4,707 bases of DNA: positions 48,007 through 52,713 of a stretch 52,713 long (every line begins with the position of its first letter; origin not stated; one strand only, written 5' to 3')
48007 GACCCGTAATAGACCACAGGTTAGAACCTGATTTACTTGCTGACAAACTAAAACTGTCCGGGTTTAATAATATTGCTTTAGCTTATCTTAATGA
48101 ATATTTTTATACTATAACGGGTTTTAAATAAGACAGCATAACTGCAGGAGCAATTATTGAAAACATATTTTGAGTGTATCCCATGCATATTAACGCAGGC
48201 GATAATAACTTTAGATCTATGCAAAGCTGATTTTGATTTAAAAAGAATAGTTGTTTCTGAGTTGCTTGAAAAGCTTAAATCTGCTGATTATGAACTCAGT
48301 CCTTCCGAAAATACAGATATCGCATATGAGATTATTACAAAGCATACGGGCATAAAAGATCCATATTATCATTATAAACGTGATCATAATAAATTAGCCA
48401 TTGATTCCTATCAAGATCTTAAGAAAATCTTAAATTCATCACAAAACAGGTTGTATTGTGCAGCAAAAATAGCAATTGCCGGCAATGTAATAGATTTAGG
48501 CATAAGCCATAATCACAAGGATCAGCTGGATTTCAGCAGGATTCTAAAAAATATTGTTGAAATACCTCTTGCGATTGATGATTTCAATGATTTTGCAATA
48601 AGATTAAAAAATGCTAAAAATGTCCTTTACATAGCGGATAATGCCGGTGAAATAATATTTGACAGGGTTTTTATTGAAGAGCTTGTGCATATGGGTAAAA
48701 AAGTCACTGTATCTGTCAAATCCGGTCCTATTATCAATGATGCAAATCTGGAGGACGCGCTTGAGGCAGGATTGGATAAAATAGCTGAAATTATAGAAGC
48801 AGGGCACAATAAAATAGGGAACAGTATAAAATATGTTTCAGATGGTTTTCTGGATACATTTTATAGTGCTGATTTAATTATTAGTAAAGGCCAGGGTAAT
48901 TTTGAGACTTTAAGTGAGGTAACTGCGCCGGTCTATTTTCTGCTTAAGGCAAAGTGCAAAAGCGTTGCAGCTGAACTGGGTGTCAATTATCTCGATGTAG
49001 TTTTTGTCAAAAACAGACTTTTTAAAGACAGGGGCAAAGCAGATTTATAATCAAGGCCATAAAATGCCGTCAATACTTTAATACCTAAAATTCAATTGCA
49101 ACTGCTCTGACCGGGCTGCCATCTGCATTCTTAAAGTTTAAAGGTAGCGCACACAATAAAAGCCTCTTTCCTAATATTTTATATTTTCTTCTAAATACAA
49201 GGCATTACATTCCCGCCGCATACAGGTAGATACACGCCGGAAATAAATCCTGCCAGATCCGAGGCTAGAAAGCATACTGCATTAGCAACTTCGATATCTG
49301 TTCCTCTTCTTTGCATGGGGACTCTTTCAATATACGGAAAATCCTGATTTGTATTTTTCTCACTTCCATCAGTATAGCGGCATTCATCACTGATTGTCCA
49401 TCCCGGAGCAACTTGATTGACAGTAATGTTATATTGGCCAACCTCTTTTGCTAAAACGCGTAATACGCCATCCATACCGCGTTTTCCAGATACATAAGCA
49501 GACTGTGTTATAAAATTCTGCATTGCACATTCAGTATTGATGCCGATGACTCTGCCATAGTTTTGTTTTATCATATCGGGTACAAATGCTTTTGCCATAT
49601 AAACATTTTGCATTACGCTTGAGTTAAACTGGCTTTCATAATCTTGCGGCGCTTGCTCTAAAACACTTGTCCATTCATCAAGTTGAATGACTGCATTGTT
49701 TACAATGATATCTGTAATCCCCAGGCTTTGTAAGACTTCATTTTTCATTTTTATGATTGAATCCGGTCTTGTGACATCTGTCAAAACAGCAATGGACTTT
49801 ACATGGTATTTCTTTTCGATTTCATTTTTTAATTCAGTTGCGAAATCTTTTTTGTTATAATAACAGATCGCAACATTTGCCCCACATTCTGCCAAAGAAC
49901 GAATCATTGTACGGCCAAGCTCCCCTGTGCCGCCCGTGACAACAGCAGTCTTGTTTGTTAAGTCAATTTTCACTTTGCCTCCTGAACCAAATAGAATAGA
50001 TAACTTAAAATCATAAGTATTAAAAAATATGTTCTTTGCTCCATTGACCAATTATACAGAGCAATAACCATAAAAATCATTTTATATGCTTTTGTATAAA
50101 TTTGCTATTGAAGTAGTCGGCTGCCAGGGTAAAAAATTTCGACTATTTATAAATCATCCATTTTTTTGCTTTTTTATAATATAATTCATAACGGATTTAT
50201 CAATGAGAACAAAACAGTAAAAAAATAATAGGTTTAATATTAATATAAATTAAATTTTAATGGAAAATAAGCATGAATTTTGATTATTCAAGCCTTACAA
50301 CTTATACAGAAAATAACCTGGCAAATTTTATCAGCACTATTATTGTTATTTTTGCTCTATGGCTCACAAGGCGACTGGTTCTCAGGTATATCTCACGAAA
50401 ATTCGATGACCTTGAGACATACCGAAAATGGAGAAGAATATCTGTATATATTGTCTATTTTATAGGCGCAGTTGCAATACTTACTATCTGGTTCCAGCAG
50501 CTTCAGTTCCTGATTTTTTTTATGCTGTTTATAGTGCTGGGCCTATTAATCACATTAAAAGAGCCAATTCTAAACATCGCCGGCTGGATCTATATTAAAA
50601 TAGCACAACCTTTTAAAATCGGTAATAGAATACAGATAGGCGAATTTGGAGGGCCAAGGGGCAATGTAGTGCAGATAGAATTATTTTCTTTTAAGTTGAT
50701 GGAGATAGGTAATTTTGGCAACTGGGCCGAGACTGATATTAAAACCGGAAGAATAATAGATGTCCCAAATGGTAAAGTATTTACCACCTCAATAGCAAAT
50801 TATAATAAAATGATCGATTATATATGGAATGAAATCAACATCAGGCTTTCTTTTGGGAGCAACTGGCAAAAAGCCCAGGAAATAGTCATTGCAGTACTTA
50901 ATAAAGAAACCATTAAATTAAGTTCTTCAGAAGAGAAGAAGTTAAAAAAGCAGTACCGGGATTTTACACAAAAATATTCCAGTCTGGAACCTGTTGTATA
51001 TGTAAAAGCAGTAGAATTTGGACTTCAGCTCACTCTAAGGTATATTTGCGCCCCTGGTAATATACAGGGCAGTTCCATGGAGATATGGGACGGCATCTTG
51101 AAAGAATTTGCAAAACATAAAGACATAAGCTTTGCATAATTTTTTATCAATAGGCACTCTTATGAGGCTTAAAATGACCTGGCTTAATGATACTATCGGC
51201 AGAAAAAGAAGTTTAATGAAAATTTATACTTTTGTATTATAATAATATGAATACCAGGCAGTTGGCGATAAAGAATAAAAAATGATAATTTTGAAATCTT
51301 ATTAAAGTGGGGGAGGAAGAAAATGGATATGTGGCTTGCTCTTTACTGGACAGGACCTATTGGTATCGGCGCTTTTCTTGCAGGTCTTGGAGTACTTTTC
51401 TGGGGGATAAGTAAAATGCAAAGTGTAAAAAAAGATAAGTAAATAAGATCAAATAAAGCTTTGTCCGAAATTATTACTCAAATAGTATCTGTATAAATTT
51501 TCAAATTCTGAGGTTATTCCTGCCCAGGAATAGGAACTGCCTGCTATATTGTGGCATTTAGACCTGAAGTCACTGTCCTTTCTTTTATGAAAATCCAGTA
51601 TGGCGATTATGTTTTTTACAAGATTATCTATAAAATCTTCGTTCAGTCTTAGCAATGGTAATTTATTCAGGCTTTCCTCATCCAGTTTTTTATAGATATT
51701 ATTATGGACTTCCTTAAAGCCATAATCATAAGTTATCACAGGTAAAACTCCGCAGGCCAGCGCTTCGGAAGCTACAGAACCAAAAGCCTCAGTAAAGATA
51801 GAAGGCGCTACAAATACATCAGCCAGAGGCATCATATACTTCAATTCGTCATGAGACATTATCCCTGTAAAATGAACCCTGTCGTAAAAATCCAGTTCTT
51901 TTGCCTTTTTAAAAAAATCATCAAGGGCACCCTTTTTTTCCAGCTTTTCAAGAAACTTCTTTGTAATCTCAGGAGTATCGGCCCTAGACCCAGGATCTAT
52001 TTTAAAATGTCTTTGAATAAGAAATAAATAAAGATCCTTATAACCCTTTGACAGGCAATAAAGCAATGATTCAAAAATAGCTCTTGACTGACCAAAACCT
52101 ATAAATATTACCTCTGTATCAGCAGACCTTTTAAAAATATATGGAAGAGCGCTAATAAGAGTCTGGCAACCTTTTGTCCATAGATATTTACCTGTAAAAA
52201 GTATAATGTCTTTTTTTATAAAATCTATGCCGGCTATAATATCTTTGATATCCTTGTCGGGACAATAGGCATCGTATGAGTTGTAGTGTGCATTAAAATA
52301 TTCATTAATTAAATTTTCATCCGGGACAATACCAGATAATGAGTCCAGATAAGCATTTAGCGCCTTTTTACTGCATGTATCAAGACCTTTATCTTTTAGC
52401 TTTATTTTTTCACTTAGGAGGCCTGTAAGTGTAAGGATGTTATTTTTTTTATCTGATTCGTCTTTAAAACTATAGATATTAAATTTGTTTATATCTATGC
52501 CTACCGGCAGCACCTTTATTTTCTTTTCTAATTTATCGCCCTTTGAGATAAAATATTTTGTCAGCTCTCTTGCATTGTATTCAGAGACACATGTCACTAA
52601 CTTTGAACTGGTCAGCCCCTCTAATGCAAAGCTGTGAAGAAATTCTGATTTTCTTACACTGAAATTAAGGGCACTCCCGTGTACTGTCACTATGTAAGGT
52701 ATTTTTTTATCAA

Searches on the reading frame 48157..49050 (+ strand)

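Call 27: search_protein_families(library=pfam, proteins=[window:48157-49050:+], max_evalue=0.001)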
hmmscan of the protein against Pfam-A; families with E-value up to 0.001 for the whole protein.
window:48157-49050:+ (297 aa): 1 family
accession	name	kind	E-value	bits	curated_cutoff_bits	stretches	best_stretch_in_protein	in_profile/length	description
PF01937.24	ARMT1-like_dom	-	1.4e-65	222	25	1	6-277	4-306/311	Damage-control phosphatase ARMT1-like domain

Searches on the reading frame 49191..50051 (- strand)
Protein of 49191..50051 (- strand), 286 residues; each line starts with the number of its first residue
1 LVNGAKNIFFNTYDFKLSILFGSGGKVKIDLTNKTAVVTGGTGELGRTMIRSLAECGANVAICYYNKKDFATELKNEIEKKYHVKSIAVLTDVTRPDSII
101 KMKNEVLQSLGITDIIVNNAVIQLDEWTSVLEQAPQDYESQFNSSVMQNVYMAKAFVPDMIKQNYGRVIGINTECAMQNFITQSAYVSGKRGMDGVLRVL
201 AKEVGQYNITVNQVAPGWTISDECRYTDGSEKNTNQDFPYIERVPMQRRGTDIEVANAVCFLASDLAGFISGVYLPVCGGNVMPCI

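Call 27: search_protein_families(library=pfam, proteins=[window:49191-50051:-], max_evalue=0.001)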
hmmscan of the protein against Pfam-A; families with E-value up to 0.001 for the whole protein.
window:49191-50051:- (286 aa): 4 families
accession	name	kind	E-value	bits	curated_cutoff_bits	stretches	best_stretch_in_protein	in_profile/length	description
PF13561.12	adh_short_C2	-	3.2e-38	132.1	27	1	45-280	8-234/236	Enoyl-(Acyl carrier protein) reductase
PF00106.31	adh_short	-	1.9e-33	116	26.6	1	34-220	1-183/195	short chain dehydrogenase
PF08659.16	KR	-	2.7e-06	27.9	22.6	1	35-126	2-95/180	KR domain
PF02719.21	Polysacc_synt_2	-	0.00024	20.8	20.2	1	37-178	2-133/293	Polysaccharide biosynthesis protein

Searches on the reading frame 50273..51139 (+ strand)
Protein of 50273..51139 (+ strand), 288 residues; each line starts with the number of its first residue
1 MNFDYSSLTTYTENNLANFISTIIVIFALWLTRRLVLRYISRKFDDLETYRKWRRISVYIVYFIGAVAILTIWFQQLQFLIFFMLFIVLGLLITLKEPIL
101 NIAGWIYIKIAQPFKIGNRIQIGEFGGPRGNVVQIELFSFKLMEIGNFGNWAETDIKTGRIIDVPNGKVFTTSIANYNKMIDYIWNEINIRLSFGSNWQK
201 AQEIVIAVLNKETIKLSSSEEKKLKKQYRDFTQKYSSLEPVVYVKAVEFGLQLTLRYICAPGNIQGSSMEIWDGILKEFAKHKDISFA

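Call 27: search_protein_families(library=pfam, proteins=[window:50273-51139:+], max_evalue=0.001)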
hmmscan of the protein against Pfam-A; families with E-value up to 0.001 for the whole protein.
window:50273-51139:+ (288 aa): 2 families
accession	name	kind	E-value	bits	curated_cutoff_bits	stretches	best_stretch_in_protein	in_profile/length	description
PF00924.24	MS_channel_2nd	-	5.5e-09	36.5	20.2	1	98-142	2-43/68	Mechanosensitive ion channel, beta-domain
PF18920.5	DUF5671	-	0.00039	20.7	28.4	1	9-71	38-96/132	Domain of unknown function (DUF5671)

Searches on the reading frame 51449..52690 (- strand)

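Call 27: search_protein_families(library=pfam, proteins=[window:51449-52690:-], max_evalue=0.001)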
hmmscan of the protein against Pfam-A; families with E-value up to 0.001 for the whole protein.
window:51449-52690:- (413 aa): 2 families
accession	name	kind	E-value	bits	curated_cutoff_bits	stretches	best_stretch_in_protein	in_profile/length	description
PF00534.26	Glycos_transf_1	-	2.6e-18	66.6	26.4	1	257-330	60-132/172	Glycosyl transferases group 1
PF13692.12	Glyco_trans_1_4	-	3.8e-15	56.8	27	1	262-329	52-115/142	Glycosyl transferases group 1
